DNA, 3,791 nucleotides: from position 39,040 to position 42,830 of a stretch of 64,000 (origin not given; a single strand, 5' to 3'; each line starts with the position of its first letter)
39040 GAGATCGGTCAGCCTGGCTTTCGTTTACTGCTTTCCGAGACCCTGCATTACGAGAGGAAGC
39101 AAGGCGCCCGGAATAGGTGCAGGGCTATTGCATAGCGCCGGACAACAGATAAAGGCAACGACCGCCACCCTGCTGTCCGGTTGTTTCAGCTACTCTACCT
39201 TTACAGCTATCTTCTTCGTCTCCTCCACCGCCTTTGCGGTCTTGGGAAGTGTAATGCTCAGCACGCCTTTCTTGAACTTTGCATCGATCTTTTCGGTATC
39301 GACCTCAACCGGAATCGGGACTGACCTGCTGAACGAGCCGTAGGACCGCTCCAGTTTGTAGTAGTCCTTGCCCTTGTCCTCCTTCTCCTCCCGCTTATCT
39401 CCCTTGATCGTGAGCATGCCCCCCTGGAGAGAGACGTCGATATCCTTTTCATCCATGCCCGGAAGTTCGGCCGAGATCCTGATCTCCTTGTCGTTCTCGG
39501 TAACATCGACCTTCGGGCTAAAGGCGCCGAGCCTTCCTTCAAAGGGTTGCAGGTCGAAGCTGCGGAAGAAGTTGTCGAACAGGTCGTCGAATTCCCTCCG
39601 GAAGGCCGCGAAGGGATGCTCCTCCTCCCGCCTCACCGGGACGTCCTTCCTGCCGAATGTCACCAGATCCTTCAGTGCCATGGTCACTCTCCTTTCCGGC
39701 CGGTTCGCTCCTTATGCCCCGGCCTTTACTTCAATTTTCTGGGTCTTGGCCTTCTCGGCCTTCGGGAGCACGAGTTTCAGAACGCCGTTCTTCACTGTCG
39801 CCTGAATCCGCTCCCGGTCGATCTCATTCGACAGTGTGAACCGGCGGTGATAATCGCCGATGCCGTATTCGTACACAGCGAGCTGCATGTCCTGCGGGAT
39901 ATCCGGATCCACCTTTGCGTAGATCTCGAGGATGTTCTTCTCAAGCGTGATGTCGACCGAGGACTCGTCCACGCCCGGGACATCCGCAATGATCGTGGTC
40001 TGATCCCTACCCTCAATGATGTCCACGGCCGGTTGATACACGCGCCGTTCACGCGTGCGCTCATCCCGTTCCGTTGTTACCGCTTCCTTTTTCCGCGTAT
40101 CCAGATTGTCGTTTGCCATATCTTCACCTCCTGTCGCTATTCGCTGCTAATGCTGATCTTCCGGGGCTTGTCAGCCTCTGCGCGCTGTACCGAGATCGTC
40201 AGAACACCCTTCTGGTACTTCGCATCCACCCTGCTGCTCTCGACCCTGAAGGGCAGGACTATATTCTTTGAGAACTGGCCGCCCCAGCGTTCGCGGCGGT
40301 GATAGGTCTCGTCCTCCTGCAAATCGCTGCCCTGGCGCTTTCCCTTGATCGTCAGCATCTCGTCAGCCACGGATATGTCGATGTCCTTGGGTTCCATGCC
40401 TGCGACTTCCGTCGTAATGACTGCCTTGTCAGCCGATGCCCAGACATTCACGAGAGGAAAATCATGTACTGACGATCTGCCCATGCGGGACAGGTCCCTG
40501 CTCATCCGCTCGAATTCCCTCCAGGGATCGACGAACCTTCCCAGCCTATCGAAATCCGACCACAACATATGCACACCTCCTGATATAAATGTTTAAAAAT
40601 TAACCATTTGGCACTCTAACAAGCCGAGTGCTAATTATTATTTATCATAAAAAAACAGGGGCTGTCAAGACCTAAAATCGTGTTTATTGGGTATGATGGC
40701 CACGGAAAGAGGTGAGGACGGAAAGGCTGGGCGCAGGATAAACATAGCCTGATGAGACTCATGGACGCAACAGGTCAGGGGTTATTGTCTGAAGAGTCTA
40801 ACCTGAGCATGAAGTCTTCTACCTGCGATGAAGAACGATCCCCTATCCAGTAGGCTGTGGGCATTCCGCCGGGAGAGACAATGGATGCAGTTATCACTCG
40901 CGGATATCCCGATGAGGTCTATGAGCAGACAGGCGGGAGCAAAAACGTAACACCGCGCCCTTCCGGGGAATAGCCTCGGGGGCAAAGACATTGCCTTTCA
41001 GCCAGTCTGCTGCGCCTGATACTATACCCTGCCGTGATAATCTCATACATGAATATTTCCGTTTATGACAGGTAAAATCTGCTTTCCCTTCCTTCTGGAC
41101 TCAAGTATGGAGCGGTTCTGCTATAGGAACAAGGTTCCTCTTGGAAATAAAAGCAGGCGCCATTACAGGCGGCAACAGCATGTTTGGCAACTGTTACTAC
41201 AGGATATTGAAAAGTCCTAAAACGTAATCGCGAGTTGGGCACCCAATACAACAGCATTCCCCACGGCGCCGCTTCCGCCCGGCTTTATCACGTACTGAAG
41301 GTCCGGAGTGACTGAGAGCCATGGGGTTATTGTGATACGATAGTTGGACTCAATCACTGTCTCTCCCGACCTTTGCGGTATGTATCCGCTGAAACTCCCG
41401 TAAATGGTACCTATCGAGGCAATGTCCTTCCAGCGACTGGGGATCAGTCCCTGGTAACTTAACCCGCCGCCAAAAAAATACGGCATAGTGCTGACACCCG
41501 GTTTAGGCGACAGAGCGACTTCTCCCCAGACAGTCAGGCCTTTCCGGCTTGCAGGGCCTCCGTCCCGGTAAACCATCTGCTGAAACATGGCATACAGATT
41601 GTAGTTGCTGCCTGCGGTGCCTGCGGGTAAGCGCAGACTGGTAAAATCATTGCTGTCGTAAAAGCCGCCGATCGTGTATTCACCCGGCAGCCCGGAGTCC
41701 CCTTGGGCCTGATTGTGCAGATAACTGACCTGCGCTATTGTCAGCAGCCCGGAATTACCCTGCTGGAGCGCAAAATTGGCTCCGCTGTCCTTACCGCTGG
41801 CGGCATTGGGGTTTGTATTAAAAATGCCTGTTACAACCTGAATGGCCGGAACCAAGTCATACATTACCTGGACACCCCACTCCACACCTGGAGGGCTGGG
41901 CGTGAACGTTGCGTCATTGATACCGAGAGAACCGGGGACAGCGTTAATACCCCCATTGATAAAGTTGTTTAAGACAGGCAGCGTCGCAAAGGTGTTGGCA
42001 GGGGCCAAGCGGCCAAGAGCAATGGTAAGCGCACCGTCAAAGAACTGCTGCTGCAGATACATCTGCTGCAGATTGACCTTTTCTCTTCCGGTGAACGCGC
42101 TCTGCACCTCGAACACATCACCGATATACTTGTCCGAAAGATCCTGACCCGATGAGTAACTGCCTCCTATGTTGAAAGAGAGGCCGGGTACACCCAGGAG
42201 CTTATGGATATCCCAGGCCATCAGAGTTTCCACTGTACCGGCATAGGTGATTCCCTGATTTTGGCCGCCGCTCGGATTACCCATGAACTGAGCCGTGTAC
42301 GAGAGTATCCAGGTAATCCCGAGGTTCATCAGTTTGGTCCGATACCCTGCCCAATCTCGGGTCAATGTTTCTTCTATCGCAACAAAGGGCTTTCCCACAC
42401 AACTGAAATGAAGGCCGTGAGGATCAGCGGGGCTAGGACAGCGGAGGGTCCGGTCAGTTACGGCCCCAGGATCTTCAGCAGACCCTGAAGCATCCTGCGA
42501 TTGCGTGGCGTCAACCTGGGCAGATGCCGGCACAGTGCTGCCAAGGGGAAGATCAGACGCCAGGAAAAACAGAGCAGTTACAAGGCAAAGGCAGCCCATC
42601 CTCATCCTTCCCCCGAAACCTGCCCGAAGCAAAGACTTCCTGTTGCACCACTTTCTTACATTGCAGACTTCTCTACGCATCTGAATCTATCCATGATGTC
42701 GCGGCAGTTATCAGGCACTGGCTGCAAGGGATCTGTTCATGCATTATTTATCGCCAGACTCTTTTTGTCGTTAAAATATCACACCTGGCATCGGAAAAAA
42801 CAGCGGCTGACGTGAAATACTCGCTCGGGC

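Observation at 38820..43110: Three gap-free copies of one gene's 3' end delimit two antisense cassettes (sHSP operon, porin)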

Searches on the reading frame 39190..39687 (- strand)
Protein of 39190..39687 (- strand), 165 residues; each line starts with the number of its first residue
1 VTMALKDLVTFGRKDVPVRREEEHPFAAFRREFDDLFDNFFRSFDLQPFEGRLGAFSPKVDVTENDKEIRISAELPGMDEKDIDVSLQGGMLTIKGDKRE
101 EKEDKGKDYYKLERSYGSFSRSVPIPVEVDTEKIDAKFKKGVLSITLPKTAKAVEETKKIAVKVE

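Call 8: search_protein_families(library=pfam, proteins=[window:39190-39687:-], max_evalue=0.01)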
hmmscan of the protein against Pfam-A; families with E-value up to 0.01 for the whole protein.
window:39190-39687:- (165 aa): 4 families
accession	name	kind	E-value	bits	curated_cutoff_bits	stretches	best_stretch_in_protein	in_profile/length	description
PF00011.27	HSP20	-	8.8e-24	84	20.8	1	62-162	2-101/102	Hsp20/alpha crystallin family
PF17886.7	ArsA_HSP20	-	3.7e-08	33.3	22.5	1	66-146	1-62/63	HSP20-like domain found in ArsA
PF18046.7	FKBP26_C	-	0.00058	20.4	27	0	128-156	15-43/72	FKBP26_C-terminal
PF04969.22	CS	-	0.004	18.5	21.3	0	59-149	2-78/78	CS domain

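Call 21: find_encoding_contigs(protein=window:39190-39687:-, flank=6000, max_places=10)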
Protein window:39190-39687:- (165 aa): no gene with exactly this product is on record in the collection.

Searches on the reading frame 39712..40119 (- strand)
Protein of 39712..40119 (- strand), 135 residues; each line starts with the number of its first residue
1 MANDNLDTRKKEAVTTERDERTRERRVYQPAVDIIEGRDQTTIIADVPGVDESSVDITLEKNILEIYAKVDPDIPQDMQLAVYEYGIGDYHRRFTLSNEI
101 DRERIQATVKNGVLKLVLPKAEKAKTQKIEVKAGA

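Call 8: search_protein_families(library=pfam, proteins=[window:39712-40119:-], max_evalue=0.01)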
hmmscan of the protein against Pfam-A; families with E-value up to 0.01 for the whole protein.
window:39712-40119:- (135 aa): 1 family
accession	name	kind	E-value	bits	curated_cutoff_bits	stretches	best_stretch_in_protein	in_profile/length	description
PF00011.27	HSP20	-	3e-16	59.8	20.8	1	33-131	1-101/102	Hsp20/alpha crystallin family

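Call 20: find_encoding_contigs(protein=window:39712-40119:-, flank=6000, max_places=10)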
Protein window:39712-40119:- (135 aa): 4 contigs read that carry it; 3 places shown.
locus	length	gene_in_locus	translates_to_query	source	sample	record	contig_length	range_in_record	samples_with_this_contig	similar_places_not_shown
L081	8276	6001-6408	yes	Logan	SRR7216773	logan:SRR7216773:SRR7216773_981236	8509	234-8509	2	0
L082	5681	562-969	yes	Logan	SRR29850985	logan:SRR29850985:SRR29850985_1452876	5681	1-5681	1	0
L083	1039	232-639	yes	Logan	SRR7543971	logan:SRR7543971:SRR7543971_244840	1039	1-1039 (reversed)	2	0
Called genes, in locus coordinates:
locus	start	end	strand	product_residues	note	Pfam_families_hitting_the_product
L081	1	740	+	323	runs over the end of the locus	?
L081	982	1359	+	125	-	PF14279:HNH_5 (faint), PF01844:HNH (weak)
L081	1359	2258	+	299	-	PF08378:NERD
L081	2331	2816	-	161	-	-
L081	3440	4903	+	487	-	PF04966:OprB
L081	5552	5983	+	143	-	PF00011:HSP20, PF17886:ArsA_HSP20 (weak)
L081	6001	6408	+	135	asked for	PF00011:HSP20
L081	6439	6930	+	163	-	PF00011:HSP20, PF17886:ArsA_HSP20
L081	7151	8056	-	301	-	PF00037:Fer4, PF12797:Fer4_2 (faint), PF12837:Fer4_6, PF12838:Fer4_7 (faint), PF13237:Fer4_10 (weak), PF13459:Fer4_15 (faint), PF13187:Fer4_9 (weak), PF00881:Nitroreductase, +3 more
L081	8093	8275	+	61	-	?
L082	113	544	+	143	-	PF00011:HSP20, PF17886:ArsA_HSP20 (weak)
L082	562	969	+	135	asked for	PF00011:HSP20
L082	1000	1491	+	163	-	PF00011:HSP20, PF17886:ArsA_HSP20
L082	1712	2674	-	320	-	PF12838:Fer4_7 (faint), PF13183:Fer4_8 (faint), PF14697:Fer4_21 (faint), PF13187:Fer4_9, PF00037:Fer4, PF12837:Fer4_6, PF13237:Fer4_10 (weak), PF00881:Nitroreductase, +4 more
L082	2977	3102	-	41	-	-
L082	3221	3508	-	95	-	-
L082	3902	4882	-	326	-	PF13462:Thioredoxin_4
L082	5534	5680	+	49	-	?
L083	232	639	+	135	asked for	PF00011:HSP20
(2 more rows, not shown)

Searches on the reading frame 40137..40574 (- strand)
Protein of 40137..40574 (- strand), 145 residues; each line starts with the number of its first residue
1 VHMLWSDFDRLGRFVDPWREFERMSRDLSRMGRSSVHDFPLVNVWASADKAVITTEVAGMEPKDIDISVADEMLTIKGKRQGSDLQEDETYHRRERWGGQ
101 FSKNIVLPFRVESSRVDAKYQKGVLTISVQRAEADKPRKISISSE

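Call 8: search_protein_families(library=pfam, proteins=[window:40137-40574:-], max_evalue=0.01)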
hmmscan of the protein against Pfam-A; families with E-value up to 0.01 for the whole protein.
window:40137-40574:- (145 aa): 2 families
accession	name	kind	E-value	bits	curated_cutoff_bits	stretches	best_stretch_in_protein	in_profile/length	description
PF00011.27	HSP20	-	4.4e-22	78.6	20.8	1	45-143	3-102/102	Hsp20/alpha crystallin family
PF17886.7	ArsA_HSP20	-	2.3e-06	27.5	22.5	1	49-128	2-62/63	HSP20-like domain found in ArsA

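Call 19: find_encoding_contigs(protein=window:40137-40574:-, flank=6000, max_places=10)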
Protein window:40137-40574:- (145 aa): no gene with exactly this product is on record in the collection.

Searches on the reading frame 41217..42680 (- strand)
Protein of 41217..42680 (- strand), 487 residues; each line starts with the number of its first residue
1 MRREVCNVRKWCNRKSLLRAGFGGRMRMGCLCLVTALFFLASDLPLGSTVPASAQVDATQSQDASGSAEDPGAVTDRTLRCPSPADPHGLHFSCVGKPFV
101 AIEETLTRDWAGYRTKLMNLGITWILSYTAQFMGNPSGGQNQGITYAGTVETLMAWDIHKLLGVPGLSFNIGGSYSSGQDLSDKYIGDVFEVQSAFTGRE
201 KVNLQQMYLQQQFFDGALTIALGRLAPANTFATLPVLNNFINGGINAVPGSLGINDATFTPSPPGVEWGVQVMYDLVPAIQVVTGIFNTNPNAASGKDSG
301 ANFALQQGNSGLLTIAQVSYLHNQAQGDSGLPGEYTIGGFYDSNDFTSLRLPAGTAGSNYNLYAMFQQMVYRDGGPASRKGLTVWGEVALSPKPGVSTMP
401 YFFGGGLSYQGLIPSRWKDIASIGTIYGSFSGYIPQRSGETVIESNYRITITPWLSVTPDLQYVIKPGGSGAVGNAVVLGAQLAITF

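Call 8: search_protein_families(library=pfam, proteins=[window:41217-42680:-], max_evalue=0.01)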
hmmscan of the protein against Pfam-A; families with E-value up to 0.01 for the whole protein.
window:41217-42680:- (487 aa): 1 family
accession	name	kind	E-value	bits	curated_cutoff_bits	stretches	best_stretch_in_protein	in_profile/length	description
PF04966.18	OprB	-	1.7e-58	199.3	22.9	1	142-487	2-372/372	Carbohydrate-selective porin, OprB family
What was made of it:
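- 41217..42680 (-): OprB-family porin, block B cargo. It stands alone here, whereas three more distant homologues (64-69% aa, four contigs) sit in sulP-oprB clusters. Pfam OprB 1.7e-58 (call 8).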

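Call 51: find_homologous_proteins(query=window:41217-42680:-, max_evalue=1e-40)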
Query window:41217-42680:- (487 aa): 269 proteins with E <= 1e-40 among 8000 candidates; the best 120 are listed.
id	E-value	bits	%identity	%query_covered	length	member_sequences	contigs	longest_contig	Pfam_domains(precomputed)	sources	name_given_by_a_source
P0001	0.0e+0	1053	96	100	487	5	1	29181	PF04966.19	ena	-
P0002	1.7e-234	797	75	96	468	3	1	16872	PF04966.19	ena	-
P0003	4.0e-232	789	76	91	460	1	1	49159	PF04966.19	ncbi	ncbi:MAG: carbohydrate porin [Dissulfurispiraceae bacterium]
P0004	5.0e-213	726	71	94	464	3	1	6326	PF04966.19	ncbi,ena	-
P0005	2.4e-200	685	66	93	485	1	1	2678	PF04966.19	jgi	jgi:porin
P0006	2.5e-200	685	67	95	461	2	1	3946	PF04966.19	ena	-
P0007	4.2e-200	684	66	94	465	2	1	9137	PF04966.19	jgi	jgi:porin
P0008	8.8e-200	683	69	86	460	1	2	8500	PF04966.19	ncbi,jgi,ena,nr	ncbi:MAG TPA: carbohydrate porin [Thermodesulfovibrionales bacterium]|jgi:porin|nr:carbohydrate pori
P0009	1.0e-194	666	64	95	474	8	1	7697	PF04966.19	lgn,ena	-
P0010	1.5e-194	665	66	89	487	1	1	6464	PF04966.19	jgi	jgi:porin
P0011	4.2e-194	664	67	92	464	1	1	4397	PF04966.19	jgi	jgi:porin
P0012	1.3e-191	656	62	98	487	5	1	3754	PF04966.19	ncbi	-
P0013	1.6e-186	639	64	87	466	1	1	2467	PF04966.19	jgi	-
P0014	1.1e-183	630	60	97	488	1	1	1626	PF04966.19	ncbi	-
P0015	1.3e-183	629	64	91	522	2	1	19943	PF04966.19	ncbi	-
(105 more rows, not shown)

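Call 52: find_encoding_contigs(protein=P0001, flank=10000, max_places=4)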
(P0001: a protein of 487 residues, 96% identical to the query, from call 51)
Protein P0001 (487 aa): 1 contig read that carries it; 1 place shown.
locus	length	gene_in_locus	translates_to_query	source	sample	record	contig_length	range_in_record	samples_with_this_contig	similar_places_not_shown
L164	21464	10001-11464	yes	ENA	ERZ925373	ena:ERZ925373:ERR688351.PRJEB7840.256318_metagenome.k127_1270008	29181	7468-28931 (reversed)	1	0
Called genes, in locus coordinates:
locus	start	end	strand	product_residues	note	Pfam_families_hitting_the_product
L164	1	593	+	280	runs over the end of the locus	?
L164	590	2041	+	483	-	PF02463:SMC_N, PF13175:AAA_15 (weak), PF13476:AAA_23 (weak), PF13166:AAA_13 (faint)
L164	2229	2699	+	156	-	-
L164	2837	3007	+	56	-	PF12643:MazG-like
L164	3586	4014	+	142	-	PF18753:Nmad2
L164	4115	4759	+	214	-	-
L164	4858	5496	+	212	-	-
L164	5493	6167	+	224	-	PF04250:DUF429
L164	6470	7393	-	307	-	-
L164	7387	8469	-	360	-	PF09952:AbiEi_2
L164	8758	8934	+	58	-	-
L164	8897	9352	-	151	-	-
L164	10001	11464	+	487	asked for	PF04966:OprB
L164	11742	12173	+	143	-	PF00011:HSP20, PF17886:ArsA_HSP20 (faint)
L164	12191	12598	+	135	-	PF00011:HSP20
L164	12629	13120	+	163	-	PF00011:HSP20, PF17886:ArsA_HSP20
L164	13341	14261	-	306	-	PF12797:Fer4_2 (faint), PF12837:Fer4_6, PF12838:Fer4_7 (faint), PF13237:Fer4_10 (weak), PF14697:Fer4_21 (faint), PF00037:Fer4, PF13187:Fer4_9 (weak), PF00881:Nitroreductase, +3 more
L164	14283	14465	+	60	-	-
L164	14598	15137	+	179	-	-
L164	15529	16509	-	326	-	PF13462:Thioredoxin_4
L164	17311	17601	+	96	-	-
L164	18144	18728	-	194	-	PF10518:TAT_signal (weak), PF05951:Peptidase_M15_2, PF08291:Peptidase_M15_3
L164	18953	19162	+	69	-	-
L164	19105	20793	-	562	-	PF20142:Scaffold, PF01471:PG_binding_1, PF03734:YkuD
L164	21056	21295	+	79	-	-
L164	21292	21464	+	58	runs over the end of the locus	-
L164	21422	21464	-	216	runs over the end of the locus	-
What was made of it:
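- On Site-specific integrative element at a gene 3' end (e14/icd type, tRNA/tmRNA islands, CIMEs): The called genes of L164 upstream of NR show none (call 52).
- The called genes of L164 upstream of NR show none either (call 52).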

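Call 53: find_encoding_contigs(protein=P0002, flank=8000, max_places=4)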
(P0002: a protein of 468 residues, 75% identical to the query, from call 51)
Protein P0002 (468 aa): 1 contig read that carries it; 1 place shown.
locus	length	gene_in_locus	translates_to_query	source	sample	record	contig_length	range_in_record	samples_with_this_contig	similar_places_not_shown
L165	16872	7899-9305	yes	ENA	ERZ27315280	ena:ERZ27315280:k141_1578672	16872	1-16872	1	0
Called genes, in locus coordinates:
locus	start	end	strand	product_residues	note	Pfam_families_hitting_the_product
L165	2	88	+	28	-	?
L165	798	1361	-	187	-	PF04366:Ysc84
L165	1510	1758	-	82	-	PF13683:rve_3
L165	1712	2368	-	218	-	PF13276:HTH_21, PF00665:rve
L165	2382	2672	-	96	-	-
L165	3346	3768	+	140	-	PF13358:DDE_3 (weak)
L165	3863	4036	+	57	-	-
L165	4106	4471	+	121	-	PF01850:PIN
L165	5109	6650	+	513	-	PF06863:DUF1254, PF06742:DUF1214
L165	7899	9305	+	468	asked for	PF04966:OprB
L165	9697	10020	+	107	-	-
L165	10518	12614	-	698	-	PF01436:NHL (faint)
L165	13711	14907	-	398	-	PF01548:DEDD_Tnp_IS110, PF02371:Transposase_20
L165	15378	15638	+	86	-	PF04221:RelB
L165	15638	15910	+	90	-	PF15738:YafQ_toxin, PF05016:ParE_toxin (weak)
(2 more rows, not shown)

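Call 54: find_encoding_contigs(protein=P0003, flank=8000, max_places=4)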
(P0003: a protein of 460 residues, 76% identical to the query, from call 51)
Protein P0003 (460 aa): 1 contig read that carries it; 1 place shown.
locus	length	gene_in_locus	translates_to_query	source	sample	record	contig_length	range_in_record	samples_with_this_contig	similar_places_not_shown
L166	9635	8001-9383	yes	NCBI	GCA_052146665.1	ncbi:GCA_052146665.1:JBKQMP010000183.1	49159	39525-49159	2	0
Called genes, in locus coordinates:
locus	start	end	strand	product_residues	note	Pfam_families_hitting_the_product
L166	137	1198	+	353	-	PF00226:DnaJ, PF01556:DnaJ_C, PF27659:CHP02642 (faint), PF00684:DnaJ_CXXCXGXG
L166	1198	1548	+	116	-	PF00376:MerR, PF13411:MerR_1, PF13591:MerR_2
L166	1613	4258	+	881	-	PF02861:Clp_N, PF23569:NBD_SMAX1, PF00004:AAA, PF17871:AAA_lid_9, PF07724:AAA_2, PF07728:AAA_5, PF00004:AAA, PF10431:ClpB_D2-small, +6 more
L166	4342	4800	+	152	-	PF00011:HSP20, PF27746:Small_heat_shock_put (weak), PF17886:ArsA_HSP20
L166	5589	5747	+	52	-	-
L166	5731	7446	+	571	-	PF13655:RVT_N, PF00078:RVT_1, PF08388:GIIM, PF01844:HNH (weak)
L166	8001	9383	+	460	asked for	PF04966:OprB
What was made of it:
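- An hsp20 gene and an OprB gene are also near each other in L166 (call 54). The hsp20-OprB order in L166 differs, and a group II intron lies between the two genes there (call 54).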

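Call 69: find_encoding_contigs(protein=P0004, flank=6000, max_places=3)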
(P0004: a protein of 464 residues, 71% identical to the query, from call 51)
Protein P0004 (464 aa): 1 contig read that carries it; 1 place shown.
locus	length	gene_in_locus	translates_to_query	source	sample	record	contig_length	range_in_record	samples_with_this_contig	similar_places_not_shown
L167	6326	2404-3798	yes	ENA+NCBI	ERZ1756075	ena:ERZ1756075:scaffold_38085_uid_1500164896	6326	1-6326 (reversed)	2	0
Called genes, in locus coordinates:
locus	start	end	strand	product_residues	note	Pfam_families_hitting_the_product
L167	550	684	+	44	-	-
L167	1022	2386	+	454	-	-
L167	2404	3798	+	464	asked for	PF04966:OprB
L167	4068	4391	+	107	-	-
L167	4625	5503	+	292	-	-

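Call 70: find_encoding_contigs(protein=P0008, flank=6000, max_places=3)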
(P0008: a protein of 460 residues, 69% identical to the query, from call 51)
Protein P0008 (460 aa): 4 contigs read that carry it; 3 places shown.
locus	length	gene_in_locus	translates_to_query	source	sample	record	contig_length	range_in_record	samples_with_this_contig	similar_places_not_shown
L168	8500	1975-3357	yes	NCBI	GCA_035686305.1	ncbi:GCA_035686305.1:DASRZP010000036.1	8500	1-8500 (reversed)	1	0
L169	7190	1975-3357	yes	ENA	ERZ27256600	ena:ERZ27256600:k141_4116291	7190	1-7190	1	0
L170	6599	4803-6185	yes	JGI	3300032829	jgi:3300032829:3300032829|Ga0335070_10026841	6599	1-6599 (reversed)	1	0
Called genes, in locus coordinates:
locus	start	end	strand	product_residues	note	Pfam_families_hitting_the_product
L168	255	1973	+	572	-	PF00916:Sulfate_transp, PF01740:STAS (weak)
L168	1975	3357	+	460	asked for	PF04966:OprB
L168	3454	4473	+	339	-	PF19991:HMA_2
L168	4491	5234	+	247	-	PF07885:Ion_trans_2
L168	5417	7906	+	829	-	PF00924:MS_channel_2nd, PF21082:MS_channel_3rd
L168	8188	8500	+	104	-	PF11339:DUF3141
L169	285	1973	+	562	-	PF00916:Sulfate_transp, PF01740:STAS (weak)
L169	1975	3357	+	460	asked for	PF04966:OprB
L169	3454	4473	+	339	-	PF19991:HMA_2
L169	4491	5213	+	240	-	PF07885:Ion_trans_2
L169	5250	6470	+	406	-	PF00999:Na_H_Exchanger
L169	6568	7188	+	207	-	?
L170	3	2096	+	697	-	?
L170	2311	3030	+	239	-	PF07885:Ion_trans_2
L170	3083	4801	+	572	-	PF00916:Sulfate_transp, PF01740:STAS (weak)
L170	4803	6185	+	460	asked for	PF04966:OprB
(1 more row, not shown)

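Call 71: find_encoding_contigs(protein=P0015, flank=6000, max_places=3)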
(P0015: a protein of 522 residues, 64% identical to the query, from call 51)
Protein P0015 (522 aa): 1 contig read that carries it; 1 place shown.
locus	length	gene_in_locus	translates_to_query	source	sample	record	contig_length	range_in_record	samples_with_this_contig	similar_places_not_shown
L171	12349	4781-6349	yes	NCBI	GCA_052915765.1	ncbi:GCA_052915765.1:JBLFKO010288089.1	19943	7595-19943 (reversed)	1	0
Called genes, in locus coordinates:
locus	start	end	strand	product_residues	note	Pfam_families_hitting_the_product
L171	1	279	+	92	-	?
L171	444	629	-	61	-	-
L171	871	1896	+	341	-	PF19991:HMA_2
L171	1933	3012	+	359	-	PF01544:CorA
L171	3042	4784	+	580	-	PF00916:Sulfate_transp, PF01740:STAS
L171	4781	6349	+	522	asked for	PF04966:OprB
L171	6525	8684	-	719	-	PF13515:FUSC_2 (faint), PF04632:FUSC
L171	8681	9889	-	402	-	PF25917:BSH_RND, PF25973:BSH_CzcB (faint), PF25963:Beta-barrel_AAEA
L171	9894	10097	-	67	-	PF17090:Ytca, PF07869:DUF1656 (weak)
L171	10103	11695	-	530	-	PF02321:OEP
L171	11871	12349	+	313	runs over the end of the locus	PF04055:Radical_SAM (weak)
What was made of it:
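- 41217..42680 (-): Homologue contexts in calls 51-54 and 69-71.
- Three more distant OprB homologues (64-69% aa, four contigs) sit in sulP-oprB clusters, so OprB looks relocated here (calls 70, 71).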
